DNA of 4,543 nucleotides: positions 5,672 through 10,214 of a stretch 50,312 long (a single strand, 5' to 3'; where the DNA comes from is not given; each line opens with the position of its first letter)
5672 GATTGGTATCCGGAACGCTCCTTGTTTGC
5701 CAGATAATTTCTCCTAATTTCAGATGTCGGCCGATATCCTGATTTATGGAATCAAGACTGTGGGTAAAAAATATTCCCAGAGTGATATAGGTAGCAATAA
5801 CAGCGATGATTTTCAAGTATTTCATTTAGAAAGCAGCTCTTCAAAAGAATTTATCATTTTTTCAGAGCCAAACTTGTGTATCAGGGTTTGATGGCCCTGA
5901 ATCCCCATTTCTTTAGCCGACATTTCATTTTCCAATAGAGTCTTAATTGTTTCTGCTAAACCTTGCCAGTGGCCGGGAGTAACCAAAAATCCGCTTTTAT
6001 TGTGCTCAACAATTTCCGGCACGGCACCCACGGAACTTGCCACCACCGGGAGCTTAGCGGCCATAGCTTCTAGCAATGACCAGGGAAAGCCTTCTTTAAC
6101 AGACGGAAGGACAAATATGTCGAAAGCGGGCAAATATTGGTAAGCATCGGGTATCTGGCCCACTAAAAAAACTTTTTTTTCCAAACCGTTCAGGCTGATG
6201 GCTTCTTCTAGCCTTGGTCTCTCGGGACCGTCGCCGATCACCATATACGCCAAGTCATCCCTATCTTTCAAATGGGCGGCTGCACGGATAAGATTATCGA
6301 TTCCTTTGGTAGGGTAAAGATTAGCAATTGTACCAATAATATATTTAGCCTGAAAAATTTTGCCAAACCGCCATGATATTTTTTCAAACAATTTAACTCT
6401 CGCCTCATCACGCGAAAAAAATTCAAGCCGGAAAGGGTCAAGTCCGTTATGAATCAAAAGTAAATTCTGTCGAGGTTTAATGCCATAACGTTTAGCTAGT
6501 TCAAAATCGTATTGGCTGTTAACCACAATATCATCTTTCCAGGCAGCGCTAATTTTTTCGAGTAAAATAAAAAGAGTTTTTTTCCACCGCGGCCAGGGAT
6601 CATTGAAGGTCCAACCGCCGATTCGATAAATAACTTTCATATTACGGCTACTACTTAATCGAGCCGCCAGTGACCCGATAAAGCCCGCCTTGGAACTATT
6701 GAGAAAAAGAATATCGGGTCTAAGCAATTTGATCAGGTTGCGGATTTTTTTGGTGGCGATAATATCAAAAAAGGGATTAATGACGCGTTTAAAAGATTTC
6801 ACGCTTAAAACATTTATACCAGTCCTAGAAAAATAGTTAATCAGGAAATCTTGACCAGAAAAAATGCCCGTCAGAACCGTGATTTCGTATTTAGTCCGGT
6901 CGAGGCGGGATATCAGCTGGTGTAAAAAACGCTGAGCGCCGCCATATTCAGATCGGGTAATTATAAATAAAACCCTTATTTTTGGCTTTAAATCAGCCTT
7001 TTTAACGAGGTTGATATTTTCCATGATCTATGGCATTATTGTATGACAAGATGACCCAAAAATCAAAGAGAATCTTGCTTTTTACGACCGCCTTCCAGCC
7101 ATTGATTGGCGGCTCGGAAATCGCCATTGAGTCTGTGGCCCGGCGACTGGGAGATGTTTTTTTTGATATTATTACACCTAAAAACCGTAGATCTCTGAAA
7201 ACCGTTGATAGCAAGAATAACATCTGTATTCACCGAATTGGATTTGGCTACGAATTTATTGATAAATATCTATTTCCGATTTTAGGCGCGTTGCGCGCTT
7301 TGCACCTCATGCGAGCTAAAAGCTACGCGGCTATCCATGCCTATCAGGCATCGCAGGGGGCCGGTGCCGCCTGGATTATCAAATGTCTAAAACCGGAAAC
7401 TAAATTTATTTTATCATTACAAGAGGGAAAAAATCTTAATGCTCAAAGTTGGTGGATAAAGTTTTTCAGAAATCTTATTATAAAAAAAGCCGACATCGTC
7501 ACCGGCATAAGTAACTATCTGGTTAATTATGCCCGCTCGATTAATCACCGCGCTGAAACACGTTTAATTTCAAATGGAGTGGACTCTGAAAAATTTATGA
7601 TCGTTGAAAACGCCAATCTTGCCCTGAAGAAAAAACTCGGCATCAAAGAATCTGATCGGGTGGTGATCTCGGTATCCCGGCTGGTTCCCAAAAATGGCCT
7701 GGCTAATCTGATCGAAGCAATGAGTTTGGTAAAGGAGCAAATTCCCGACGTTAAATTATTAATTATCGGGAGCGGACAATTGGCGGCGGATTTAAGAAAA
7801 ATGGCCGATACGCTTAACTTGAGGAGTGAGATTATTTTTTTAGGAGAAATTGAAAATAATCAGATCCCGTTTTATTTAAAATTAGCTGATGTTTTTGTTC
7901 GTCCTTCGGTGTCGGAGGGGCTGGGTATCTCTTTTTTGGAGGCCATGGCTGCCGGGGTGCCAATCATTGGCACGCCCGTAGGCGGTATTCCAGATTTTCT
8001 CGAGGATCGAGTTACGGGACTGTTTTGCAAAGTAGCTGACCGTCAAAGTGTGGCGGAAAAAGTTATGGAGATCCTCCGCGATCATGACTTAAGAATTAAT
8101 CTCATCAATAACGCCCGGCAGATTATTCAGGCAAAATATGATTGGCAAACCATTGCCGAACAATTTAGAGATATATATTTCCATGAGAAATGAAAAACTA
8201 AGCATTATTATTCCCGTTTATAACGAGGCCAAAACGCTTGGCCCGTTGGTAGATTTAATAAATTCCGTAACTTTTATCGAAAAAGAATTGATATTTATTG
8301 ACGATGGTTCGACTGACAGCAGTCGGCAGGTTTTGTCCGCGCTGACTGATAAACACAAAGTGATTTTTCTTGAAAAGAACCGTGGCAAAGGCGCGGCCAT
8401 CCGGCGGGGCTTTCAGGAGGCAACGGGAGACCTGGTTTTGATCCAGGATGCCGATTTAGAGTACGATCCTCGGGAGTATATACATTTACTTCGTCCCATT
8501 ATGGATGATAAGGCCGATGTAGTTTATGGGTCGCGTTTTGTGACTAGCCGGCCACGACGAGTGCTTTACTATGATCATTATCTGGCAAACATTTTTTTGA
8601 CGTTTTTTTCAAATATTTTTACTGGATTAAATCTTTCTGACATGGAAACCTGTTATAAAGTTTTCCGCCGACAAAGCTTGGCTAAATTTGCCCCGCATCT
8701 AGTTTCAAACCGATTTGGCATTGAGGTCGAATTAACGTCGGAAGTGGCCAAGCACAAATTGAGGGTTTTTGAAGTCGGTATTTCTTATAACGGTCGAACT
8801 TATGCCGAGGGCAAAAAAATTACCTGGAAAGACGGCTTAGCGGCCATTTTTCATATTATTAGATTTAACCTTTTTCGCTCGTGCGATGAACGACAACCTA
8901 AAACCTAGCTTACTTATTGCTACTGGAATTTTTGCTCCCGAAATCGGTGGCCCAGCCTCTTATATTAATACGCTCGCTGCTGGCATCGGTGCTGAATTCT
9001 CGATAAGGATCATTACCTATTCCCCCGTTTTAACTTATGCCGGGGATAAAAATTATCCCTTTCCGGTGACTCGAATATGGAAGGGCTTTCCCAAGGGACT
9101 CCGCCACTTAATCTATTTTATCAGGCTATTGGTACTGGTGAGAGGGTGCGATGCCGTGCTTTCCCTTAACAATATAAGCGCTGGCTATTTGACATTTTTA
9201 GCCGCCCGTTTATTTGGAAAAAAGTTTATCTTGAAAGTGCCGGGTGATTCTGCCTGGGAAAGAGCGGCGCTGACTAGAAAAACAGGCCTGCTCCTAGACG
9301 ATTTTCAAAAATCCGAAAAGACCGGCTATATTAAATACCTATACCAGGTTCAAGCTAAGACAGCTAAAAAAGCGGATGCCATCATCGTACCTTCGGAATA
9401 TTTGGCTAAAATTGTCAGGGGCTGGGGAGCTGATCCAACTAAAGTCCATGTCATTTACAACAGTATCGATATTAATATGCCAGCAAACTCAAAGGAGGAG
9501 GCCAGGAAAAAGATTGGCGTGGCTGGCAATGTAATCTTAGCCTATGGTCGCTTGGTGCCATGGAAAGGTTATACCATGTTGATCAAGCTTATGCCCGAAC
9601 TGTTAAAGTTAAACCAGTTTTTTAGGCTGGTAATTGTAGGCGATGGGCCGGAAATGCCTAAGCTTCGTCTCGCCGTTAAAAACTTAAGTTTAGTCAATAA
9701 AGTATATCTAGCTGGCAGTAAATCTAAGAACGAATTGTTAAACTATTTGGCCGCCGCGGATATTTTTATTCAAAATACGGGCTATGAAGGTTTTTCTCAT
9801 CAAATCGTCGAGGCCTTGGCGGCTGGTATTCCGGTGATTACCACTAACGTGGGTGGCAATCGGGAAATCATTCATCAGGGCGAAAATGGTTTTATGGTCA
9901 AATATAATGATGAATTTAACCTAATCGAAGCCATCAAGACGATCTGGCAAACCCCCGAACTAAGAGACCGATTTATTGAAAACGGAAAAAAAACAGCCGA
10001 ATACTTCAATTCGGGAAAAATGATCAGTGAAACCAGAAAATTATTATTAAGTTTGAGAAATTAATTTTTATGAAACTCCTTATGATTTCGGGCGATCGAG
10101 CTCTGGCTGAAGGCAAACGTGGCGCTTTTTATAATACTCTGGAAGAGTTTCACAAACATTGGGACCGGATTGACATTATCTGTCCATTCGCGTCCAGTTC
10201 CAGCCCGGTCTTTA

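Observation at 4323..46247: Locus logic points to extracytoplasmic, polyprenyl-monophosphate-sugar-driven glycosylation rather than a Wzx/Wzy or ABC polysaccharide pathway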

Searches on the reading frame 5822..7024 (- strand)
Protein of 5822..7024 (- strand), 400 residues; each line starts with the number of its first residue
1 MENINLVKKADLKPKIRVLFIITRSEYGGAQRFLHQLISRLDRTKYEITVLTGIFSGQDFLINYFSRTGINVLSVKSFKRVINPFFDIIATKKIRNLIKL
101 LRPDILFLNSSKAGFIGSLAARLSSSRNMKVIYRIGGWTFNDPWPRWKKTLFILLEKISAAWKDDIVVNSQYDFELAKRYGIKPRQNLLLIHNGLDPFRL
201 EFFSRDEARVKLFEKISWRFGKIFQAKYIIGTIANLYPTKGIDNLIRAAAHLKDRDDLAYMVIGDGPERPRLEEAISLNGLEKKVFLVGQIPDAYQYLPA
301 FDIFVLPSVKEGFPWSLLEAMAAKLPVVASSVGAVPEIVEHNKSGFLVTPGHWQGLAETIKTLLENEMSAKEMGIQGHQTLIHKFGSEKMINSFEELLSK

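Call 3: search_protein_families(library=pfam, proteins=[window:5822-7024:-], max_evalue=0.01)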
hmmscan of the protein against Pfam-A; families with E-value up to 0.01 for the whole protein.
window:5822-7024:- (400 aa): 6 families
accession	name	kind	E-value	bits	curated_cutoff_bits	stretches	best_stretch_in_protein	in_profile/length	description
PF00534.26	Glycos_transf_1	-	2.9e-40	138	26.4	1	223-377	11-169/172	Glycosyl transferases group 1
PF13692.12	Glyco_trans_1_4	-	4.9e-38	131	27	1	229-366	3-142/142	Glycosyl transferases group 1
PF13439.12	Glyco_transf_4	-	1.8e-15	57.8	28.5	1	27-197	1-168/170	Glycosyltransferase Family 4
PF13579.12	Glyco_trans_4_4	-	5.7e-12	46.7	29.7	1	28-194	1-158/158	Glycosyl transferase 4-like domain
PF13477.12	Glyco_trans_4_2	-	0.00018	22.1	23.4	1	33-140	12-111/139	Glycosyl transferase 4-like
PF20706.3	GT4-conflict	-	0.0016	18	26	1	300-331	281-312/385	Family 4 Glycosyltransferase in conflict systems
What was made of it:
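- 5822..8193 (.): GT4a (5822-7024, minus strand) and GT4b (7030-8193, plus strand): cytoplasmic GT-B enzymes of the conserved core. Pfam Glycos_transf_1/Glyco_transf_4 (call 3).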

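Call 74: search_protein_families(library=ncbifam, proteins=[window:5822-7024:-], max_evalue=1e-20)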
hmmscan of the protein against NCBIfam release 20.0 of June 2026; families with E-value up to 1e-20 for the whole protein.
window:5822-7024:- (400 aa): 5 families
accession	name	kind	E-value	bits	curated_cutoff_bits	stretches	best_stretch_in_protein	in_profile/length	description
TIGR03088.1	stp2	hypoth_equivalog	6.7e-40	137.3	409.05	1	18-398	4-370/374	TIGR03088 family PEP-CTERM/XrtA system glycosyltransferase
TIGR03999.1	thiol_BshA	equivalog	7.6e-34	117.2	273.7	1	223-398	195-370/375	N-acetyl-alpha-D-glucosaminyl L-malate synthase BshA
NF041876.1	EPS_EpsE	equivalog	3.3e-28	99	400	1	230-389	217-384/389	exopolysaccharide biosynthesis GT4 family glycosyltransferase EpsE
NF047684.1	TeichurnBiosyTuaC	equivalog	2.3e-26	92.6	550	1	223-390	215-378/391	teichuronic acid biosynthesis protein TuaC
TIGR04063.1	stp3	hypoth_equivalog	1.9e-21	76.4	442.05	0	221-379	209-373/397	TIGR04063 family PEP-CTERM/XrtA system glycosyltransferase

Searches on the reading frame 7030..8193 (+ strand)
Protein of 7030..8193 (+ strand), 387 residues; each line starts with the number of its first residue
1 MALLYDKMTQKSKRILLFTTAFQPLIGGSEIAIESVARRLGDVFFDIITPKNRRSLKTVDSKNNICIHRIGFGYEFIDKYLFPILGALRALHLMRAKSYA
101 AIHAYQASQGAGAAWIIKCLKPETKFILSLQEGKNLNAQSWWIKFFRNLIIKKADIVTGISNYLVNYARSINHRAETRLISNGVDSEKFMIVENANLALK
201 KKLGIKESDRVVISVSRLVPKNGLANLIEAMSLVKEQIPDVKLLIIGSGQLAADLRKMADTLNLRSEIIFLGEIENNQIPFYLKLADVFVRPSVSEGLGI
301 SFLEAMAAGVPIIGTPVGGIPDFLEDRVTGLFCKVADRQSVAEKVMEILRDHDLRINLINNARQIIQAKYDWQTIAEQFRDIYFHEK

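Call 3: search_protein_families(library=pfam, proteins=[window:7030-8193:+], max_evalue=0.01)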
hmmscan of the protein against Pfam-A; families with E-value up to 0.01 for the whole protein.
window:7030-8193:+ (387 aa): 6 families
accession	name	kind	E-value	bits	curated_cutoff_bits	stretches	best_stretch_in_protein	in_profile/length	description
PF00534.26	Glycos_transf_1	-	3.7e-46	157.2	26.4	1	199-364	5-171/172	Glycosyl transferases group 1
PF13692.12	Glyco_trans_1_4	-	5.7e-34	117.8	27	1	210-351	2-142/142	Glycosyl transferases group 1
PF20706.3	GT4-conflict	-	9.5e-10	38.4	26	1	222-378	212-384/385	Family 4 Glycosyltransferase in conflict systems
PF13524.12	Glyco_trans_1_2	-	1.9e-09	38.1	25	1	237-380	12-143/144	Glycosyl transferase-like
PF13439.12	Glyco_transf_4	-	2.2e-07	31.5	28.5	1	26-187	1-169/170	Glycosyltransferase Family 4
PF13579.12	Glyco_trans_4_4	-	0.00016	22.5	29.7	1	83-183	58-158/158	Glycosyl transferase 4-like domain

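Call 74: search_protein_families(library=ncbifam, proteins=[window:7030-8193:+], max_evalue=1e-20)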
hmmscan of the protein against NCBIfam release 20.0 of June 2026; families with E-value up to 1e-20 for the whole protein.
window:7030-8193:+ (387 aa): 16 families
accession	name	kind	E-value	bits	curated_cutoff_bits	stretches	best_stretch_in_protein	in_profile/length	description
TIGR03999.1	thiol_BshA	equivalog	7.8e-44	150.1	273.7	1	28-383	13-370/375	N-acetyl-alpha-D-glucosaminyl L-malate synthase BshA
TIGR03088.1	stp2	hypoth_equivalog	3.9e-37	128.2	409.05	1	92-383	83-370/374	TIGR03088 family PEP-CTERM/XrtA system glycosyltransferase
NF047684.1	TeichurnBiosyTuaC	equivalog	4e-36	124.8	550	1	100-383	110-386/391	teichuronic acid biosynthesis protein TuaC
TIGR04063.1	stp3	hypoth_equivalog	1.2e-34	119.9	442.05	1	145-383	149-392/397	TIGR04063 family PEP-CTERM/XrtA system glycosyltransferase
NF041876.1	EPS_EpsE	equivalog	6e-33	114.6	400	1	151-378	159-388/389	exopolysaccharide biosynthesis GT4 family glycosyltransferase EpsE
TIGR04157.1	glyco_rSAM_CFB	subfamily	5.5e-30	104.7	400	1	150-383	166-406/406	TIGR04157 family glycosyltransferase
TIGR04047.1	MSMEG_0565_glyc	hypoth_equivalog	5.5e-29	101.4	259.85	1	151-383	136-371/373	MSMEG_0565 family glycosyltransferase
NF012028.0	PRK15484.1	subfamily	3.9e-27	95.3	618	1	154-381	141-373/380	lipopolysaccharide N-acetylglucosaminyltransferase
NF049988.1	MGlcDAGSynMgs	equivalog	8.1e-27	94.6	400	1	170-383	171-384/398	alpha-monoglucosyldiacylglycerol synthase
TIGR02149.1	glgA_Coryne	subfamily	2.7e-25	89.3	302.4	1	175-383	169-387/391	glycogen synthase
NF038298.1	EPS_HpsO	equivalog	3.6e-24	85.3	575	1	182-383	176-384/388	hormogonium polysaccharide biosynthesis glycosyltransferase HpsO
TIGR03449.1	mycothiol_MshA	equivalog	7e-23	81.2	462.5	1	174-384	187-401/406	D-inositol-3-phosphate glycosyltransferase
NF047880.1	glyco_SdgA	exception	4.5e-22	78.3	800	1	205-380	310-484/488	serine-aspartate repeat adhesin O-glycosyltransferase SdgA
NF038011.1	PelF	equivalog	3.3e-21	75.9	100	1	139-383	240-489/489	GT4 family glycosyltransferase PelF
NF053513.1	Gtran_IagA_BgsA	equivalog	6.9e-21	74.6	460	1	139-384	91-329/333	LTA glycolipid anchor biosynthesis glycosyltransferase, IagA/BgsA family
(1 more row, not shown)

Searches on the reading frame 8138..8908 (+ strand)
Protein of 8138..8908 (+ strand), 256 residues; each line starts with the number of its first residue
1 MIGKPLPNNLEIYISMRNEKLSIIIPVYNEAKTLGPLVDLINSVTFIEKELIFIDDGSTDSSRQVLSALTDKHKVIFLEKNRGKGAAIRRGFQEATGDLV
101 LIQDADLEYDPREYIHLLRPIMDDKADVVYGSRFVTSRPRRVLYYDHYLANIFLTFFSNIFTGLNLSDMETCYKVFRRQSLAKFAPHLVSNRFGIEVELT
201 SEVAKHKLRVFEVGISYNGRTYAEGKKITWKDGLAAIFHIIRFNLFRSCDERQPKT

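Call 3: search_protein_families(library=pfam, proteins=[window:8138-8908:+], max_evalue=0.01)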
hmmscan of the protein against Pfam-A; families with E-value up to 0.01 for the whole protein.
window:8138-8908:+ (256 aa): 4 families
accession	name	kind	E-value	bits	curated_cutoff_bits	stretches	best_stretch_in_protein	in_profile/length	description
PF00535.33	Glycos_transf_2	-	9.7e-35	120.4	23.3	1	22-182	1-165/168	Glycosyl transferase family 2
PF13641.12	Glyco_tranf_2_3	-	1.8e-08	35.1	27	1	21-167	3-160/230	Glycosyltransferase like family 2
PF10111.15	Glyco_tranf_2_2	-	2.4e-08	34.3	27.3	1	22-107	1-92/276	Glycosyltransferase like family 2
PF13506.12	Glyco_transf_21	-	0.00035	20.5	21.7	1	84-172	18-102/174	Glycosyl transferase family 21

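Call 10: search_protein_families(library=ncbifam, proteins=[window:8138-8908:+], max_evalue=0.01)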
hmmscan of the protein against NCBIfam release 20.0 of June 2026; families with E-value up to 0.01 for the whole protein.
window:8138-8908:+ (256 aa): 23 families
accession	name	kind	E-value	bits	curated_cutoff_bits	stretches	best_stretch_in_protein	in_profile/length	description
TIGR04182.1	glyco_TIGR04182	equivalog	1.4e-31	110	325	1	21-243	2-217/293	S-layer glycoprotein N-glycosyltransferase AglJ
NF007986.1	PRK10714.1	equivalog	9.2e-19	67.6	529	1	19-180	6-168/316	undecaprenyl-phosphate 4-deoxy-4-formamido-L-arabinose transferase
NF047588.1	GlcsyltransPgfSStrep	equivalog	2.3e-18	66.5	500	1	20-193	2-176/308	glycosyltransferase PgfS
TIGR03937.1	PgaC_IcaA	equivalog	3.5e-18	65.8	422.3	1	17-125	43-154/407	poly-beta-1,6-N-acetyl-D-glucosamine synthase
NF007482.0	PRK10073.1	equivalog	3.8e-18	65.6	423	1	18-129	5-118/334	glycosyltransferase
TIGR04283.1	glyco_like_mftF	equivalog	5e-15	55.7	182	1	21-143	1-118/221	TIGR04283 family arsenosugar biosynthesis glycosyltransferase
NF058614.1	PPMAGASynPpgS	equivalog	3.3e-13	49.6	370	1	23-228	4-207/226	polyprenyl-phospho-N-acetylgalactosaminyl synthase PpgS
NF041875.1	EPS_EpsD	equivalog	7.4e-13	48.6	370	1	21-133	1-116/325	exopolysaccharide biosynthesis glycosyltransferase EpsD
NF047683.1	TeichurnBiosyTuaG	equivalog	1e-12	48.3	400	1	17-112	4-102/252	teichuronic acid biosynthesis protein TuaG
NF010496.0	PRK13915.1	equivalog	1.3e-12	47.4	262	1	17-125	29-147/307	glucosyl-3-phosphoglycerate synthase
NF053739.1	GlytfEpsEBac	equivalog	2.7e-11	43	450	1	20-106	2-92/265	glycosyltransferase EpsE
NF041391.1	DPhHxTase_Halo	equivalog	4.8e-11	42.1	375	1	27-221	3-187/213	dolichyl-phosphate hexose transferase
TIGR03965.1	mycofact_glyco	equivalog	1.9e-10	40.2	280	1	18-139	73-198/467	mycofactocin biosynthesis glycosyltransferase MftF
TIGR03111.1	glyc2_xrt_Gpos1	hypoth_equivalog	9.5e-08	31.2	363.95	1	19-107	49-142/439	TIGR03111 family XrtG-associated glycosyltransferase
NF050819.1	PolSacchBiosHfsG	equivalog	1.1e-06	28.1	500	1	18-136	11-132/302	polysaccharide biosynthesis protein HfsG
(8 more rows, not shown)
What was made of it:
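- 8138..8908 (+): GT2 #1: soluble Pol-P-sugar-synthase-like enzyme of the conserved core. Candidate initiator or donor synthase. AglJ model 110 bits over residues 21-243; PpgS, ArnC and Dol-P-hexose transferase also hit (call 10).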

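Call 69: search_solved_structures(query=window:8183-8908:+, max_evalue=0.001)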
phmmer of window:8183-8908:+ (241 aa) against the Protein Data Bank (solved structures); distinct sequences matched with E-value up to 0.001: 29.
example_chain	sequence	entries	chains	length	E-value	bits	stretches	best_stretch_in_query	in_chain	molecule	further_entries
5mlz_A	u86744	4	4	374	9.6e-17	64.4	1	3-122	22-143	Dolichol monophosphate mannose synthase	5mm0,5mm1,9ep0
9hwj_A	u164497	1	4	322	1.6e-14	57.2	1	4-114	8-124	Undecaprenyl-phosphate 4-deoxy-4-formamido-L-arabinose transferase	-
9bhc_C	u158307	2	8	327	1.6e-14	57.1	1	4-115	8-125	Undecaprenyl-phosphate 4-deoxy-4-formamido-L-arabinose transferase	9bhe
8vxh_A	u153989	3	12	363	2.1e-14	56.8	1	4-115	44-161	Undecaprenyl-phosphate 4-deoxy-4-formamido-L-arabinose transferase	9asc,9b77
2z87_A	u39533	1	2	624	1.2e-11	47.8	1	5-122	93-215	Chondroitin synthase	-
2z86_A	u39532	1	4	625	1.2e-11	47.8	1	5-122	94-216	Chondroitin synthase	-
5eke_A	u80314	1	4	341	1.7e-10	44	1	5-119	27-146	Uncharacterized glycosyltransferase sll0501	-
5ekp_C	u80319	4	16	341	1.7e-10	44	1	5-119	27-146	Uncharacterized glycosyltransferase sll0501 | Glycosyltransferase sll0501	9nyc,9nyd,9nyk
9nye_A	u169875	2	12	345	1.8e-10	44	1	5-119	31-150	Glycosyltransferase sll0501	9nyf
5hea_A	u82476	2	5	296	8.4e-10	41.7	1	3-114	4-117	Putative glycosyltransferase (GalT1)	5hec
6p61_A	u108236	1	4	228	2.8e-09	40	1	6-107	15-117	Glycosyltransferase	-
3bcv_A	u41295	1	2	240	2.3e-08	37.1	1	5-115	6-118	Putative glycosyltransferase protein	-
9omm_A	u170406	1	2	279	8.6e-08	35.2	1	6-118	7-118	Glycosyltransferase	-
9omh_A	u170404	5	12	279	8.7e-08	35.1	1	6-118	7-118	Glycosyltransferase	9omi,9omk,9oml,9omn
9omj_A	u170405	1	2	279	9.6e-08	35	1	6-118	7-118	Glycosyltransferase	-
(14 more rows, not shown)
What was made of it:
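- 8138..8908 (+): DPMS 5mlz 1e-16 (call 69).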

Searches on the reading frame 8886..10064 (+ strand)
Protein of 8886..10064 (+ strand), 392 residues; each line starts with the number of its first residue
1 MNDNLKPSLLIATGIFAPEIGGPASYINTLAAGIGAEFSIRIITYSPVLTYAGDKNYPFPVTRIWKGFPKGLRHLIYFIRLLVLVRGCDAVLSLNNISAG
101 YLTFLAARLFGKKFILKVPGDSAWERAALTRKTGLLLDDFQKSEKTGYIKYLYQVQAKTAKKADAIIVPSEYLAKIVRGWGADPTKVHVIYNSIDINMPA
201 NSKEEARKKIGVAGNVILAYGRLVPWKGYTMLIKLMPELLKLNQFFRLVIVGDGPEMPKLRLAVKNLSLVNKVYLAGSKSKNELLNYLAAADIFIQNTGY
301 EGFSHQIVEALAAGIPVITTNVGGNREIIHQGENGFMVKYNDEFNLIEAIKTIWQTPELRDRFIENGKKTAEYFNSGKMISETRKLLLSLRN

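Call 3: search_protein_families(library=pfam, proteins=[window:8886-10064:+], max_evalue=0.01)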
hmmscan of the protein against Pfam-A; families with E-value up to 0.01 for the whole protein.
window:8886-10064:+ (392 aa): 7 families
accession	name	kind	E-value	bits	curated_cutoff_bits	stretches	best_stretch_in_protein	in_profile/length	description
PF00534.26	Glycos_transf_1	-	1.5e-41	142.3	26.4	1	203-369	2-171/172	Glycosyl transferases group 1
PF13692.12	Glyco_trans_1_4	-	8.9e-31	107.5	27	1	215-354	2-140/142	Glycosyl transferases group 1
PF13439.12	Glyco_transf_4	-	1.8e-12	48.1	28.5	1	20-196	1-168/170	Glycosyltransferase Family 4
PF13579.12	Glyco_trans_4_4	-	7.1e-10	39.9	29.7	1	21-192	1-157/158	Glycosyl transferase 4-like domain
PF13524.12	Glyco_trans_1_2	-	2.2e-05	24.9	25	1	247-370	16-128/144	Glycosyl transferase-like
PF20706.3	GT4-conflict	-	2.9e-05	23.7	26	1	186-330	173-321/385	Family 4 Glycosyltransferase in conflict systems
PF03447.22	NAD_binding_3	-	0.0055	17.8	24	0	283-325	52-93/116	Homoserine dehydrogenase, NAD binding domain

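Call 74: search_protein_families(library=ncbifam, proteins=[window:8886-10064:+], max_evalue=1e-20)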
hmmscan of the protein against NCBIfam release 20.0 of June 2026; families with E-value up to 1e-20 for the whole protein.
window:8886-10064:+ (392 aa): 8 families
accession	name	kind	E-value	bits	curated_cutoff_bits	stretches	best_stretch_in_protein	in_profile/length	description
NF050063.1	ProtGlycPglJ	equivalog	1e-28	100.6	500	1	161-381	143-357/363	N-acetylgalactosamine-N,N'-diacetylbacillosaminyl-diphospho-undecaprenol 4-alpha-N-acetylgalactosaminyltransferase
TIGR03088.1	stp2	hypoth_equivalog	2.2e-28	99.4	409.05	1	181-383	156-366/374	TIGR03088 family PEP-CTERM/XrtA system glycosyltransferase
NF041876.1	EPS_EpsE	equivalog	1.2e-27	97.2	400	1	165-372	165-377/389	exopolysaccharide biosynthesis GT4 family glycosyltransferase EpsE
TIGR03999.1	thiol_BshA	equivalog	1.4e-27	96.6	273.7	1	152-384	134-367/375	N-acetyl-alpha-D-glucosaminyl L-malate synthase BshA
TIGR04157.1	glyco_rSAM_CFB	subfamily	4.6e-24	85.2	400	1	141-347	147-357/406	TIGR04157 family glycosyltransferase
TIGR04063.1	stp3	hypoth_equivalog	6.2e-24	84.6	442.05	1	153-370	148-374/397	TIGR04063 family PEP-CTERM/XrtA system glycosyltransferase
TIGR03449.1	mycothiol_MshA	equivalog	6.2e-23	81.3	462.5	1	161-376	163-389/406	D-inositol-3-phosphate glycosyltransferase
TIGR02149.1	glgA_Coryne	subfamily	6.9e-22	78.1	302.4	1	157-381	139-380/391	glycogen synthase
